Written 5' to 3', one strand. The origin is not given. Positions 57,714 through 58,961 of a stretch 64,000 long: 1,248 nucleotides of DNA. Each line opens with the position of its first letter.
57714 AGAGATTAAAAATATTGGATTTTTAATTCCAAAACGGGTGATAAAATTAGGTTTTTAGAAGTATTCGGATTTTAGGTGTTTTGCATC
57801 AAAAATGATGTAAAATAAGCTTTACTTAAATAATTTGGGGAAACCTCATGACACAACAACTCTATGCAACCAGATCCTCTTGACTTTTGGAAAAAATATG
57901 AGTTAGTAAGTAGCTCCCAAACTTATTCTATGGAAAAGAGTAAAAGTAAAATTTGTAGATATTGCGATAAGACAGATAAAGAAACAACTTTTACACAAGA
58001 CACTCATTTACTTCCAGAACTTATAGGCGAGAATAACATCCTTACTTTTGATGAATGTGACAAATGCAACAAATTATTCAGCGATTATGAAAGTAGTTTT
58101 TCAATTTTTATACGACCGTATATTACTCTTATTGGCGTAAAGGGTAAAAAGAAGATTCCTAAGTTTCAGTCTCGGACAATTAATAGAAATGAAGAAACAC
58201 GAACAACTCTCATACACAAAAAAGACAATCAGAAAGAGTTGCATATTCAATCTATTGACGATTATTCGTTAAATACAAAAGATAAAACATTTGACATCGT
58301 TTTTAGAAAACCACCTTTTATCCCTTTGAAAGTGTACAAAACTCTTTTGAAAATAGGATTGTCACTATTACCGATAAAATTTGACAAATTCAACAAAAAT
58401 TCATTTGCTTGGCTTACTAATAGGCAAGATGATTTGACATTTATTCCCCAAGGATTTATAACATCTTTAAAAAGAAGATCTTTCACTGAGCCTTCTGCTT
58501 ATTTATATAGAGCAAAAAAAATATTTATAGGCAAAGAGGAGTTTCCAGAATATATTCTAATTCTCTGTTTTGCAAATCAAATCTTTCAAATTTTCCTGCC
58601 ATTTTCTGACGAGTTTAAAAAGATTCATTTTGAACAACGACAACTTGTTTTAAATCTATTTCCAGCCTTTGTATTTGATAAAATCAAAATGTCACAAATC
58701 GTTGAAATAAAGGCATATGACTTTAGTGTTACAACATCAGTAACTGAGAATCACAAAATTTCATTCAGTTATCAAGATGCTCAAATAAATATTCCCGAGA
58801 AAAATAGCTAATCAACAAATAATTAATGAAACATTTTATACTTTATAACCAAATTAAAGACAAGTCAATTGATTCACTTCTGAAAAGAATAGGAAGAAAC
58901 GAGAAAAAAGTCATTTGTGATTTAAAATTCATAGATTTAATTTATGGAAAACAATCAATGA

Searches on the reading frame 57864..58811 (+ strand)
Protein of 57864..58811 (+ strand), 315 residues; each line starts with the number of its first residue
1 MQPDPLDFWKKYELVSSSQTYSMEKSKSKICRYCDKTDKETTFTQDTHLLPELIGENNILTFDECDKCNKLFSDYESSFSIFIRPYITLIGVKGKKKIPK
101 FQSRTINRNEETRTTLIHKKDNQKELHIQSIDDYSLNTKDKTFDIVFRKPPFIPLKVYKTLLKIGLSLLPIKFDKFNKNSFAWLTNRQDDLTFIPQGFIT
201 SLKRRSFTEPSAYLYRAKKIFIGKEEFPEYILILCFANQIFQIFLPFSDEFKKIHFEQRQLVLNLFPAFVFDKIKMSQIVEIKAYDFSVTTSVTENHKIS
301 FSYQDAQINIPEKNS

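Call 8: search_protein_families(library=pfam, proteins=[window:57864-58811:+], max_evalue=0.1)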
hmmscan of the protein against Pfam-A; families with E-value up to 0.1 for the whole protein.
window:57864-58811:+ (315 aa): 1 family
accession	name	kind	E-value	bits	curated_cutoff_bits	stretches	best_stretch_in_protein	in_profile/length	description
PF14279.12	HNH_5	-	4.8e-06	26.9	27.5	1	31-72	1-43/56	HNH endonuclease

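Call 9: search_protein_families(library=padloc, proteins=[window:57864-58811:+], max_evalue=0.1)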
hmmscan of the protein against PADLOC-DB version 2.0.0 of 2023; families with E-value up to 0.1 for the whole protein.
window:57864-58811:+ (315 aa): 0 families

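Call 10: search_protein_families(library=ncbifam, proteins=[window:57864-58811:+], max_evalue=0.1)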
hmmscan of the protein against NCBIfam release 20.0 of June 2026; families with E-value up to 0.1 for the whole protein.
window:57864-58811:+ (315 aa): 1 family
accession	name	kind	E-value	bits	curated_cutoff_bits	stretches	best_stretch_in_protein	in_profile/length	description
NF058586.1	HNHNucHlpB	equivalog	0.078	13.4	130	0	23-124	1-97/99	HNH nuclease-like protein HlpB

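Call 11: find_homologous_proteins(query=window:57864-58811:+)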
Query window:57864-58811:+ (315 aa): 57 proteins with E <= 0.001 among 758 candidates.
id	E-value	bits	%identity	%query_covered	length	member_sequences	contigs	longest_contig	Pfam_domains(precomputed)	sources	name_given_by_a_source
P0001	2.7e-206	702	100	100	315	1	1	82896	PF14279.13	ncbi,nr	ncbi:MAG: hypothetical protein J0L87_12875 [Bacteroidetes bacterium]|nr:hypothetical protein [Bacter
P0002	8.0e-156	536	75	99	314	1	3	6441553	-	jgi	jgi:hypothetical protein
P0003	8.9e-156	536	75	99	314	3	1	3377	-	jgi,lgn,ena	-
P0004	5.1e-155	533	76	99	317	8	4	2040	PF14279.13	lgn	-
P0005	2.7e-153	527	74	99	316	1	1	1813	-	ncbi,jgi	jgi:hypothetical protein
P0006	3.4e-153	527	74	99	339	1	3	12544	-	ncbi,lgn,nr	ncbi:MAG: hypothetical protein H0V01_12810 [Bacteroidetes bacterium]|nr:hypothetical protein [Bacter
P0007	7.6e-152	523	73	100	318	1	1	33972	PF14279.13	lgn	-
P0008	1.9e-151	521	72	99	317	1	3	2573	PF14279.13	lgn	-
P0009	5.5e-149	513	74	98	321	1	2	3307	-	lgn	-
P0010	7.6e-149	513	74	98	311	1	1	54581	PF14279.13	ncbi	-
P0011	6.0e-147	507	73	99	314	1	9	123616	PF14279.13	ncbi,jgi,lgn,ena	jgi:hypothetical protein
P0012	8.6e-145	500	70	99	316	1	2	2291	-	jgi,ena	-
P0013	7.8e-142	490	69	99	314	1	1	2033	-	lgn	-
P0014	1.3e-141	489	67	99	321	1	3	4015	PF14279.13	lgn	-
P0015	5.1e-141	487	72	97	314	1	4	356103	PF14279.13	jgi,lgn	jgi:hypothetical protein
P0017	1.1e-135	470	66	100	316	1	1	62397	PF14279.13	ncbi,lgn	ncbi:MAG: hypothetical protein V4511_04260 [Bacteroidota bacterium]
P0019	2.2e-131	456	63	98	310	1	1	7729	PF14279.13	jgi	jgi:hypothetical protein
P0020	7.9e-128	444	64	99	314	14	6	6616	PF14279.13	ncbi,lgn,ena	-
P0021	2.8e-125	435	62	99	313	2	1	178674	PF14279.13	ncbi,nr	ncbi:MAG: hypothetical protein Q8M29_04865 [Bacteroidota bacterium]|nr:hypothetical protein [Bactero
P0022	4.4e-116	405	57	99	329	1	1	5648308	PF14279.13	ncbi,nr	ncbi:hypothetical protein CNR22_13415 [Sphingobacteriaceae bacterium]|nr:hypothetical protein CNR22_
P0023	5.7e-116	405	58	97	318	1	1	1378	PF14279.13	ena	-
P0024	9.8e-116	404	59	99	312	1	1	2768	PF14279.13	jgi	jgi:hypothetical protein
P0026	1.4e-112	394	56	98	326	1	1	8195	PF14279.13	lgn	-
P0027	1.5e-110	387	58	98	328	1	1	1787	PF14279.13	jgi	jgi:hypothetical protein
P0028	2.8e-107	376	55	97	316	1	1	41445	PF14279.13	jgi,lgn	-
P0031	1.1e-104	368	55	97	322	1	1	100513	PF14279.13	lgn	-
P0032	1.6e-104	367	52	98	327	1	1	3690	PF14279.13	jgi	jgi:hypothetical protein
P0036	3.4e-94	333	51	98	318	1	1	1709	PF14279.13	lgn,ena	-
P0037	1.8e-93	331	50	99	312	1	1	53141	PF14279.13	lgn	-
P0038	5.7e-90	320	48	97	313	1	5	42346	PF14279.13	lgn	-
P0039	1.1e-89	319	49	95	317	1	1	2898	PF14279.13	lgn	-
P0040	1.3e-87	312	47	95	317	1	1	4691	PF14279.13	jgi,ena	-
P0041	4.2e-87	310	48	98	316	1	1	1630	PF14279.13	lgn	-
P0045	1.7e-80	288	46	99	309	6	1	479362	PF14279.13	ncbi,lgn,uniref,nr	ncbi:HNH endonuclease [Flavobacterium pectinovorum]|uniref:HNH endonuclease 5 domain-containing prot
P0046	1.1e-79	286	46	99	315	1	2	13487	PF14279.13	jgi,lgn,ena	-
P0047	2.4e-72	262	58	63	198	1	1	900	PF14279.13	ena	-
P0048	3.5e-72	261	42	96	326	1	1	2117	PF14279.13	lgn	-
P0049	1.4e-65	240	41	97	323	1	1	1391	PF14279.13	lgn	-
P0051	3.9e-59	218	37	98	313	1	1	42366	PF14279.13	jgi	jgi:hypothetical protein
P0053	2.0e-57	213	37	94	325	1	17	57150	PF14279.13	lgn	-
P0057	5.8e-18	83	37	50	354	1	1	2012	PF14279.13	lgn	-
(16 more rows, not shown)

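Call 14: find_encoding_contigs(protein=P0002, flank=6000, max_places=3)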
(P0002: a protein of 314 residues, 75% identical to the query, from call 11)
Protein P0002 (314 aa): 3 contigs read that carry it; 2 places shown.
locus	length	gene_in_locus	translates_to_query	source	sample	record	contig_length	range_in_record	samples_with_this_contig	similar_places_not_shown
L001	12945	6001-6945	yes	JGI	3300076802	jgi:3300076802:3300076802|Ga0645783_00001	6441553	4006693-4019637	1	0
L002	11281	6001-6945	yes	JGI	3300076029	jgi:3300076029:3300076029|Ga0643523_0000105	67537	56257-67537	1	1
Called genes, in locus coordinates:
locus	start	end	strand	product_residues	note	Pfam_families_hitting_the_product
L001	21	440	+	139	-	-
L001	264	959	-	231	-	PF00578:AhpC-TSA, PF08534:Redoxin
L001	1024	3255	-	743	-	PF00656:Peptidase_C14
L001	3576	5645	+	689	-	PF13495:Phage_int_SAM_4, PF00589:Phage_integrase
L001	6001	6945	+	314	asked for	-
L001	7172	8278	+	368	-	PF13431:TPR_17 (faint), PF13424:TPR_12 (faint), PF13428:TPR_14 (faint), PF14559:TPR_19 (faint), PF14853:Fis1_TPR_C (faint), PF00515:TPR_1 (faint), PF07719:TPR_2 (faint), PF13181:TPR_8 (faint)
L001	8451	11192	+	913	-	PF00931:NB-ARC (weak)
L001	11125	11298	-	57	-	-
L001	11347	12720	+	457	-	PF00929:RNase_T, PF16473:Rv2179c-like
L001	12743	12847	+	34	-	-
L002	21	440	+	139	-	-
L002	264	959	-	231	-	PF00578:AhpC-TSA, PF08534:Redoxin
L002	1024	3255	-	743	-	PF00656:Peptidase_C14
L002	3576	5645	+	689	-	PF13495:Phage_int_SAM_4, PF00589:Phage_integrase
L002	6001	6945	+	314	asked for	-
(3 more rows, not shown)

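Call 15: find_encoding_contigs(protein=P0011, flank=6000, max_places=3)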
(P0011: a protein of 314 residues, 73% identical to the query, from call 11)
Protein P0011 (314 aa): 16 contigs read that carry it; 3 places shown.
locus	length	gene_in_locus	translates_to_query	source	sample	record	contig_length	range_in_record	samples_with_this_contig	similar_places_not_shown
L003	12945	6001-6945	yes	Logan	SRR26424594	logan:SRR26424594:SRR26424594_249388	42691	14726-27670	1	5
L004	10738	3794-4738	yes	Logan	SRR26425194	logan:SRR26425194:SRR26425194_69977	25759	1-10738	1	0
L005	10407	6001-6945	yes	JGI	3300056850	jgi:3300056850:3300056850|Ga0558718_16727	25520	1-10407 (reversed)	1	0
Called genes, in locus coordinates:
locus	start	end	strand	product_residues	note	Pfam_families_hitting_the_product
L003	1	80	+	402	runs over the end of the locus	PF08007:JmjC_2, PF13621:Cupin_8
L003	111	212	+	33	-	-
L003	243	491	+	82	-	-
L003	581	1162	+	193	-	-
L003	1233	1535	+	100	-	-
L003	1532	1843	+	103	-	-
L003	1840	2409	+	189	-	-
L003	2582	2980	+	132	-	-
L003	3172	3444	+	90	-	-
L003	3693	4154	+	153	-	-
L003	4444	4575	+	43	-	-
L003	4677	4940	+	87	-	-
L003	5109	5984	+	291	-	PF06054:CoiA_nuc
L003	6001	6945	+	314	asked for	PF14279:HNH_5 (faint)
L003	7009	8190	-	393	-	PF13356:Arm-DNA-bind_3, PF22022:Phage_int_M, PF00589:Phage_integrase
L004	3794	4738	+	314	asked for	PF14279:HNH_5 (faint)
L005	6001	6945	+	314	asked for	PF14279:HNH_5 (faint)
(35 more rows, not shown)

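Call 25: find_encoding_contigs(protein=P0022, flank=6000, max_places=1)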
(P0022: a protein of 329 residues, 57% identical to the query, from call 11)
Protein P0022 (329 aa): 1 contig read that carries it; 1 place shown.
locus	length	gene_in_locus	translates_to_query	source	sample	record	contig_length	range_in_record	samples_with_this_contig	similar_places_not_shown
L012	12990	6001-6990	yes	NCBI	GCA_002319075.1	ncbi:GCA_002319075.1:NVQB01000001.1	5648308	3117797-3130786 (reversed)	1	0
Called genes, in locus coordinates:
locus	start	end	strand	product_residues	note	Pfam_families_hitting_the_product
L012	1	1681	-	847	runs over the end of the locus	PF00270:DEAD, PF04851:ResIII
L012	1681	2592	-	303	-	PF08878:HamA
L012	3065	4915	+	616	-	PF02384:N6_Mtase, PF20473:MmeI_Mtase (faint), PF07669:Eco57I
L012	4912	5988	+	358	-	PF17728:BsuBI_PstI_RE_N, PF06616:BsuBI_PstI_RE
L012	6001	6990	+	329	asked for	PF14279:HNH_5 (weak)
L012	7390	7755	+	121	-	PF00239:Resolvase (weak)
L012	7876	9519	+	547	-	PF00239:Resolvase, PF07508:Recombinase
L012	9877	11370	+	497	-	PF13231:PMT_2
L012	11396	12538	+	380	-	PF00155:Aminotran_1_2, PF00266:Aminotran_5 (weak), PF01041:DegT_DnrJ_EryC1, PF01053:Cys_Met_Meta_PP (weak)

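Call 26: find_encoding_contigs(protein=P0045, flank=6000, max_places=2)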
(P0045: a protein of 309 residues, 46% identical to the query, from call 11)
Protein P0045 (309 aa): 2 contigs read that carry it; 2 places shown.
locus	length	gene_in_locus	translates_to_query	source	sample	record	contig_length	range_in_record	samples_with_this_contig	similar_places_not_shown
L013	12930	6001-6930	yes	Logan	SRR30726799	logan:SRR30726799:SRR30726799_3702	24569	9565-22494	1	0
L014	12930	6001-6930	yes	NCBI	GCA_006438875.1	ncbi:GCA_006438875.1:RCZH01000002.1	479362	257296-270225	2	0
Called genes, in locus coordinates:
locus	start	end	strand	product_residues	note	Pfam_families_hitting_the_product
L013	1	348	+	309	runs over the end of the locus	PF14279:HNH_5 (weak)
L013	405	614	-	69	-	-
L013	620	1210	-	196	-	-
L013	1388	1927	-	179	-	-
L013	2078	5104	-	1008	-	PF07494:Reg_prop (weak), PF07495:Y_Y_Y (weak), PF06580:His_kinase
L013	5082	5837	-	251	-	PF00072:Response_reg, PF04397:LytTR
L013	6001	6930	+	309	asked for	PF14279:HNH_5 (weak)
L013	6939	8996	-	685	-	PF02463:SMC_N (faint)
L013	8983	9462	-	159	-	-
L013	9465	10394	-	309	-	-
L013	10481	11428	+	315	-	-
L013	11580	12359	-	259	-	-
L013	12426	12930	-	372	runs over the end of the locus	-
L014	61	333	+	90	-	PF13560:HTH_31, PF12844:HTH_19, PF01381:HTH_3, PF13443:HTH_26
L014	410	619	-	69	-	-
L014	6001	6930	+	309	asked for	PF14279:HNH_5 (weak)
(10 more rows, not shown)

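Call 27: find_encoding_contigs(protein=P0015, flank=6000, max_places=2)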
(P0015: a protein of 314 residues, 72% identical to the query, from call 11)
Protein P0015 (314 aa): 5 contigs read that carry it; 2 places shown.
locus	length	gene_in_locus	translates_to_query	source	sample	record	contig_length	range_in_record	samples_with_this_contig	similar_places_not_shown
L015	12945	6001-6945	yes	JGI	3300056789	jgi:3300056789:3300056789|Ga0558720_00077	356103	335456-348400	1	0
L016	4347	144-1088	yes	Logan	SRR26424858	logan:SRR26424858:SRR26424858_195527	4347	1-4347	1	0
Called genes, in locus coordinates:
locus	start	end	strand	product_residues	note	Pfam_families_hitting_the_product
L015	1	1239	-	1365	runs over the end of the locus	-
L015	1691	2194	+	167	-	-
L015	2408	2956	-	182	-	-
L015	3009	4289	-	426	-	PF12768:Rax2, PF18962:Por_Secre_tail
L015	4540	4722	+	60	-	-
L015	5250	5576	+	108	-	-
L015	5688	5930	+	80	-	-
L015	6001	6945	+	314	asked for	PF14279:HNH_5 (weak)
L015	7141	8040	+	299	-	-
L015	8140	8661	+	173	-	PF04970:LRAT (weak)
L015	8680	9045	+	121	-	-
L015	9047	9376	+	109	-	-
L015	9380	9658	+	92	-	-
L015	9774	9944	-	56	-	-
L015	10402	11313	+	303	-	-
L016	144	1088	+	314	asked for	PF14279:HNH_5 (weak)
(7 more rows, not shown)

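Call 33: predict_structure(alignment_id=A2)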
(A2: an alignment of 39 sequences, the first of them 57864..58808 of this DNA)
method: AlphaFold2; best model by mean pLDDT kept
length: 315 residues; sequences in the alignment: 39
mean_pLDDT: 91.1   pTM: 0.90
mean pLDDT of the five models: 91.1, 90.2, 90.0, 88.3, 87.0
residues with pLDDT >= 90: 218; 70-90: 89; 50-70: 4; < 50: 4
segments of 3 or more residues with pLDDT < 50: 313-315
pLDDT, mean of each block of 10 residues (from residue 1): 80 96 82 96 94 89 95 97 93 89 91 90 87 88 93 98 97 96 95 95 91 97 94 97 96 88 91 78 95 94 81 49
secondary structure, 60 per line:
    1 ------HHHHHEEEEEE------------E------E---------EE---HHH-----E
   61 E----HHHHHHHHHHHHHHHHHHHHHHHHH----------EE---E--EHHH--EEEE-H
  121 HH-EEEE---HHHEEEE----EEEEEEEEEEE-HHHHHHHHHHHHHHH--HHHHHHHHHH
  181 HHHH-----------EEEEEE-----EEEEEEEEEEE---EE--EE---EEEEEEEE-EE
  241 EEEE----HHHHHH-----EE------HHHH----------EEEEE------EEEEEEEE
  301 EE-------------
elements in order: H7-11 E12-17 H66-90 E115-118 E124-127 E134-137 E142-152 H154-168 H171-184 E196-201 E207-217 E230-237 E239-244 H249-254 H268-271 E282-286 E293-302

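Call 40: search_dna_similar(query=window:57864-58808:+, collection=phages, mode=protein, max_evalue=0.001, max_rows=15)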
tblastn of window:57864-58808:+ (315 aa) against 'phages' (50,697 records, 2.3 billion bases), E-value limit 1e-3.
Records with a match: 2; places in all: 2; records where one place covers at least 80% of the query: 0.
Best place of each record, by identity: <60% 2.
By first word of the organism name: Acinetobacter 2.
By host as written in the record: - 2.
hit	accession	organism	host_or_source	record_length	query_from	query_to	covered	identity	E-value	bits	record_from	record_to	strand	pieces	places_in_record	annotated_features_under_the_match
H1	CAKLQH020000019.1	Acinetobacter phage MD-2021a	not known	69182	30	248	70%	26.3%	4e-9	64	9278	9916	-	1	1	Uncharacterised protein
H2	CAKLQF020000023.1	Acinetobacter phage MD-2021a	not known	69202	30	248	70%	26.3%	4e-9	64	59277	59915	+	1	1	Uncharacterised protein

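Call 46: find_related_loci(query=A2, collection=genome_contigs, flank=6000)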
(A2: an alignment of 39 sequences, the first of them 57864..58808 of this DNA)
Query A2 (315 aa) in genome_contigs; peptide patterns used: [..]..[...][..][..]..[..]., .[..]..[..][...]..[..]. (x = any residue, [..] = any of these).
185 stretches matched a pattern; 39 encode a relative of the query (tblastn E <= 1e-3); 38 distinct loci.
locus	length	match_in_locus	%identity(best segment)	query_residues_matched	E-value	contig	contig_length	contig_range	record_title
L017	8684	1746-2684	74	1-313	3e-158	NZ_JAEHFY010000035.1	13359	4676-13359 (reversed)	Pedobacter segetis strain SD-b NODE_35_length_13359_cov_43.180545, whole genome shotgun sequence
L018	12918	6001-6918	74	1-306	3e-153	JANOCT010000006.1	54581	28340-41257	MAG: bacterium isolate VAR_17_metabat_29 VAR_17_k141_801527, whole genome shotgun sequence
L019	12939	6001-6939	62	1-313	9e-132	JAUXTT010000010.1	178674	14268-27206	MAG: Bacteroidota bacterium isolate C13_metabat.bin.23 C13_k141_310061, whole genome shotgun sequence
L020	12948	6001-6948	66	1-315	2e-142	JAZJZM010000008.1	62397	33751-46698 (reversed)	MAG: Bacteroidota bacterium isolate ADI_H2L1_1_122_18_3-bin023 ADIH2L11_B023_0_000000000008, whole genome shotgun sequen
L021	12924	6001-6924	46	1-311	1e-85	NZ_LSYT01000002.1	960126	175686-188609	Flavobacterium chilense strain LMG 26360 contig02, whole genome shotgun sequence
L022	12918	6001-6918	41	4-310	6e-83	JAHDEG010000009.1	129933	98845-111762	MAG: Flavobacteriales bacterium isolate MAG-176 ND_67, whole genome shotgun sequence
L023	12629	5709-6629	40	4-310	2e-74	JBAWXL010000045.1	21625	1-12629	MAG: Bacteroidota bacterium isolate ELA062 MAG062_45, whole genome shotgun sequence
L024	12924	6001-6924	46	1-311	5e-86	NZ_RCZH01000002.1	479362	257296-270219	Flavobacterium pectinovorum strain 42 scaffold2.1, whole genome shotgun sequence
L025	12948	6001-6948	40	8-314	3e-69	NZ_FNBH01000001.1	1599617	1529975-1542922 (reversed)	Epilithonimonas hungarica strain DSM 19684, whole genome shotgun sequence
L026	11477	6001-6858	39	8-304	4e-68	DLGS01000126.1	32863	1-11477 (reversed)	MAG TPA_asm: Bacteroidetes bacterium UBA7688 UBA7688_contig_12643, whole genome shotgun sequence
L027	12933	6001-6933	38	1-310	4e-65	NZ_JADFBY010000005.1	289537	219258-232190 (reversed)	Mucilaginibacter sp. JRF contig_05, whole genome shotgun sequence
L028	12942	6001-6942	37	8-310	1e-64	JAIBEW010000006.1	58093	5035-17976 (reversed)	MAG: Kaistella sp. isolate BC_maxbin.025 BC_k141_37743, whole genome shotgun sequence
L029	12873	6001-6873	34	7-310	4e-60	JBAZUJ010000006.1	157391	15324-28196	MAG: Chitinophagaceae bacterium isolate SO_2017_GW1_225 NODE_754_length_157391_cov_9.630627_OW334_2017, whole genome sho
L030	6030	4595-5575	35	1-315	4e-58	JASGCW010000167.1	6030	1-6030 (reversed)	MAG: Limnohabitans sp. isolate MAG20 NODE_7503_length_6030_cov_29.684184, whole genome shotgun sequence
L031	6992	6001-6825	36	4-274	2e-54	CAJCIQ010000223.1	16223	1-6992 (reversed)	Beijerinckiaceae bacterium isolate BOG_genome_mining.200 genome assembly, contig: k141_7391412, whole genome shotgun seq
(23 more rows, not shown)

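Call 51: fold_search(model_id=the predicted structure, library=viral)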
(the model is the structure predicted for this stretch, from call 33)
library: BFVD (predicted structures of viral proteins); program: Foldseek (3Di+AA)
matches with E <= 10: 321; with E <= 0.001: 0
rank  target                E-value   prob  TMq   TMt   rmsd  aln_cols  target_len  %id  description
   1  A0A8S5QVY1            1.6e-03  1.00  0.29  0.42   8.8       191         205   14  HNH endonuclease [Siphoviridae sp. ct2wG4]
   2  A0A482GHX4            4.0e-02  0.12  0.12  0.19  18.8       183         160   12  Uncharacterized protein [Escherichia phage vB_EcoM_Goslar]
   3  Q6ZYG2                1.2e-01  0.08  0.12  0.19  16.4       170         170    9  Uncharacterized protein [Pyrobaculum spherical virus (isolate United States/Yellowstone)]
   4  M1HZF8                1.2e-01  0.03  0.09  0.11  18.0       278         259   10  (no name in the UniProt tables at hand)
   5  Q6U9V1                1.4e-01  0.04  0.09  0.06  17.4       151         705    9  RIIA protector from prophage-induced early lysis [Aeromonas phage 44RR2.8t]
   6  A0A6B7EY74            2.3e-01  0.02  0.08  0.11  20.5       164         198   10  (no name in the UniProt tables at hand)
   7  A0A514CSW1            2.5e-01  0.07  0.11  0.22  18.5       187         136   11  Uncharacterized protein [Achromobacter phage Motura]
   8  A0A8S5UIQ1            3.4e-01  0.04  0.07  0.16  16.7       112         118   10  Uncharacterized protein [Myoviridae sp. ctu2j3]
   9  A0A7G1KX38            4.3e-01  0.06  0.10  0.18  16.8       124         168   14  (no name in the UniProt tables at hand)
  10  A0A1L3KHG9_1          4.3e-01  0.02  0.10  0.04  19.5       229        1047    7  (no name in the UniProt tables at hand)
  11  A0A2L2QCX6            4.6e-01  0.02  0.10  0.13  21.1       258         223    8  U85 [Human herpesvirus 6B]
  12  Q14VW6                4.6e-01  0.01  0.08  0.08  24.3       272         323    7  ORF140 [Ranid herpesvirus 2]
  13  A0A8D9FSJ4            4.6e-01  0.01  0.07  0.05  24.8       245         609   11  Uncharacterized protein [uncultured marine phage]
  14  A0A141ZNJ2            4.9e-01  0.02  0.09  0.07  20.1       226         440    8  (no name in the UniProt tables at hand)
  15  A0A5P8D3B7            5.2e-01  0.03  0.11  0.17  18.7       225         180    8  (no name in the UniProt tables at hand)
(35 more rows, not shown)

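Call 59: search_protein_families(library=phrogs, proteins=[window:57864-58811:+], max_evalue=0.01)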
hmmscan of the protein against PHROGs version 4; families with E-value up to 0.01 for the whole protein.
window:57864-58811:+ (315 aa): 1 family
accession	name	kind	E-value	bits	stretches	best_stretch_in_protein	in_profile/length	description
phrog_26663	-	unknown function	2.7e-25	90.2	1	26-283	32-284/324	-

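Call 60: search_solved_structures(query=A2, max_evalue=1)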
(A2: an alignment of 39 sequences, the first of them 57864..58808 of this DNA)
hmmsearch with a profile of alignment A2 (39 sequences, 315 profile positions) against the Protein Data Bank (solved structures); distinct sequences matched with E-value up to 1: 0.
